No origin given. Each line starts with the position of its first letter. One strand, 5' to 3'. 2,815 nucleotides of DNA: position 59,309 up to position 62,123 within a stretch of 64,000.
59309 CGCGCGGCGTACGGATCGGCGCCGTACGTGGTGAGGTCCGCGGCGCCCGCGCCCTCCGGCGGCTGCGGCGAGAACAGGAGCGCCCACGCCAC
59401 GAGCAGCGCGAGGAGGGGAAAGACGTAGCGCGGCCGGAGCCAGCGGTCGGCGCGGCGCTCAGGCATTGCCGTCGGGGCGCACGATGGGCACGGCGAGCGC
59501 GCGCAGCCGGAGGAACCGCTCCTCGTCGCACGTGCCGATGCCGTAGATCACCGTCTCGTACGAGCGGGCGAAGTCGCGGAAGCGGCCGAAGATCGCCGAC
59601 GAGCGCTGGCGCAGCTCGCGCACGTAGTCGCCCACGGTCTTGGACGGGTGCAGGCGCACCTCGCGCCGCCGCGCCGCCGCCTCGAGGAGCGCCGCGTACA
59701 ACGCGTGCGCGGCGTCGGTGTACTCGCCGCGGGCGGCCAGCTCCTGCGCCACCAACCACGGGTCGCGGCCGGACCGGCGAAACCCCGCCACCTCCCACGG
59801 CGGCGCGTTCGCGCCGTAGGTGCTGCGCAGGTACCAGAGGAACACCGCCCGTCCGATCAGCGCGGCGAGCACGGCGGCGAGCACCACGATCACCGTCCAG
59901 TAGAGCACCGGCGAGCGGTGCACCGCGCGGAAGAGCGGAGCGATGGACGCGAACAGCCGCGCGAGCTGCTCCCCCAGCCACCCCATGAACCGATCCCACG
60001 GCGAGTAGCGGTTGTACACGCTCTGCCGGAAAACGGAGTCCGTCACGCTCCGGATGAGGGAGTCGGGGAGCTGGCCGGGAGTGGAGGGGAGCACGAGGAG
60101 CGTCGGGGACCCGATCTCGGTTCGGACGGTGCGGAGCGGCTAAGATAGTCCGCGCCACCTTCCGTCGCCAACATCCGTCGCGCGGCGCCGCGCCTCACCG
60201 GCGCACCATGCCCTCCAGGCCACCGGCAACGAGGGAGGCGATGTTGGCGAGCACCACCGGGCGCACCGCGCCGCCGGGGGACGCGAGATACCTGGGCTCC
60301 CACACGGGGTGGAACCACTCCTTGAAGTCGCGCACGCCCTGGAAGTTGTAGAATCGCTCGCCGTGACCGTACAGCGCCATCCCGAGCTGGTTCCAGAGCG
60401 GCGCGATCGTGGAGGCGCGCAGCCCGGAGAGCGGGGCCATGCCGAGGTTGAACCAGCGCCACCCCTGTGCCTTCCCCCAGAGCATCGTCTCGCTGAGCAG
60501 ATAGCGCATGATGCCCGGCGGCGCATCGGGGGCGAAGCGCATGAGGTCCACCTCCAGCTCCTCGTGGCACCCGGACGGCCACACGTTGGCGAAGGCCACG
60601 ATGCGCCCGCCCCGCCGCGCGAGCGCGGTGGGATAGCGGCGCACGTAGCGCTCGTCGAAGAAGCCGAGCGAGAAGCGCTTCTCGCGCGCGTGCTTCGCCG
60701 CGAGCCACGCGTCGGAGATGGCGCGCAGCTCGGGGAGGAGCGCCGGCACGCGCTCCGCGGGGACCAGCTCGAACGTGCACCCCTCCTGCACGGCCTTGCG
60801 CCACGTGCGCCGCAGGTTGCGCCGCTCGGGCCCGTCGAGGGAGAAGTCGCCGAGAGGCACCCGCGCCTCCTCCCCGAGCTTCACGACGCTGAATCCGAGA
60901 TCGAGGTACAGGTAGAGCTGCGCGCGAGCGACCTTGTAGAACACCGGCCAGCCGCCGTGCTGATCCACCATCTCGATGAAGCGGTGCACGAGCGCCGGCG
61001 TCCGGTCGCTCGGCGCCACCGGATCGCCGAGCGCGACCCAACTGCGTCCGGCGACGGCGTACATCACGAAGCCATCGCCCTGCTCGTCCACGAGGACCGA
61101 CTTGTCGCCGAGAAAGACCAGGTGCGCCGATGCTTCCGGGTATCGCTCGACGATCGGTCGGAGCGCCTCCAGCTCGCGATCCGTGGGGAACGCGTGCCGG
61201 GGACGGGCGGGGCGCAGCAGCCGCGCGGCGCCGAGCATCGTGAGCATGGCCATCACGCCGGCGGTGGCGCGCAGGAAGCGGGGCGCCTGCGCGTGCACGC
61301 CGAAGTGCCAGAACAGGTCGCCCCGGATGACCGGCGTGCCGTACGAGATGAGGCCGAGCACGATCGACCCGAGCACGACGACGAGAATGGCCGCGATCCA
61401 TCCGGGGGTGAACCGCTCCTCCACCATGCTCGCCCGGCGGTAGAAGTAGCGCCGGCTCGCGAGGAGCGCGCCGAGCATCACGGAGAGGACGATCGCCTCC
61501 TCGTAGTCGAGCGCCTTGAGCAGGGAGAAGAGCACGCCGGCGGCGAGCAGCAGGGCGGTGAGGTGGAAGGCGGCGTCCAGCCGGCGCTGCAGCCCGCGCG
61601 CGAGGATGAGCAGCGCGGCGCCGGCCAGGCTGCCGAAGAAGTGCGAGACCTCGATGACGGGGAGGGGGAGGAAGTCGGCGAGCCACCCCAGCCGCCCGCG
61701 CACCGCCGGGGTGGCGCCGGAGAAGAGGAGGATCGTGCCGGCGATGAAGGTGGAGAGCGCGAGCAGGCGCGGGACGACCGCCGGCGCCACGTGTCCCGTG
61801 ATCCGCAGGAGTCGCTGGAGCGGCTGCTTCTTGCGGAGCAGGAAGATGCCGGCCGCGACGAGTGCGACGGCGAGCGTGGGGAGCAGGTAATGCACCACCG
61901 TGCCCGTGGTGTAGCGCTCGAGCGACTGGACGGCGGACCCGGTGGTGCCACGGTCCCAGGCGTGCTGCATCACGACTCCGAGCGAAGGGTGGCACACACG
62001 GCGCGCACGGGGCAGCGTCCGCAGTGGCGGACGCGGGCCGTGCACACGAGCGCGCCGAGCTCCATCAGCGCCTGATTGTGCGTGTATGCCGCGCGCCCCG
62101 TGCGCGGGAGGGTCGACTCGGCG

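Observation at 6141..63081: Modular heptanucleotide-array palindromic elements occupy about half of the larger intergenic gaps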

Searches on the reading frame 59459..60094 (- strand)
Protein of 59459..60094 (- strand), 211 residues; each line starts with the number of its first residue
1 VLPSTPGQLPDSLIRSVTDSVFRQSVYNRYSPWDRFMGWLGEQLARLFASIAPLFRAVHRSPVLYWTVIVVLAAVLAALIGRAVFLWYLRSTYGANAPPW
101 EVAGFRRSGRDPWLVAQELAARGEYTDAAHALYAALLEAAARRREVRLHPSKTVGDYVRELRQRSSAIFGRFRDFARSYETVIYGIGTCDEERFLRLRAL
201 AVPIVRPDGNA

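Call 67: search_protein_families(library=pfam, proteins=[window:59459-60094:-], max_evalue=0.00001)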
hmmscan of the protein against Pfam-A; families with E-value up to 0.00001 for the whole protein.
window:59459-60094:- (211 aa): 1 family
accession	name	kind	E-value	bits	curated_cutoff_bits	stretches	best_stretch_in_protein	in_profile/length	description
PF13559.11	DUF4129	-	5.6e-10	39.6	24.8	1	132-200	1-67/69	Domain of unknown function (DUF4129)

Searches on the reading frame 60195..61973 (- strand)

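Call 67: search_protein_families(library=pfam, proteins=[window:60195-61973:-], max_evalue=0.00001)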
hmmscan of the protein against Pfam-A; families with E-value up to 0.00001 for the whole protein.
window:60195-61973:- (592 aa): 1 family
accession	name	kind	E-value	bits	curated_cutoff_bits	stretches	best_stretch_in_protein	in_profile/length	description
PF09924.15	LPG_synthase_C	-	4.9e-93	311.9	27.5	1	274-564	3-297/298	Phosphatidylglycerol lysyltransferase, C-terminal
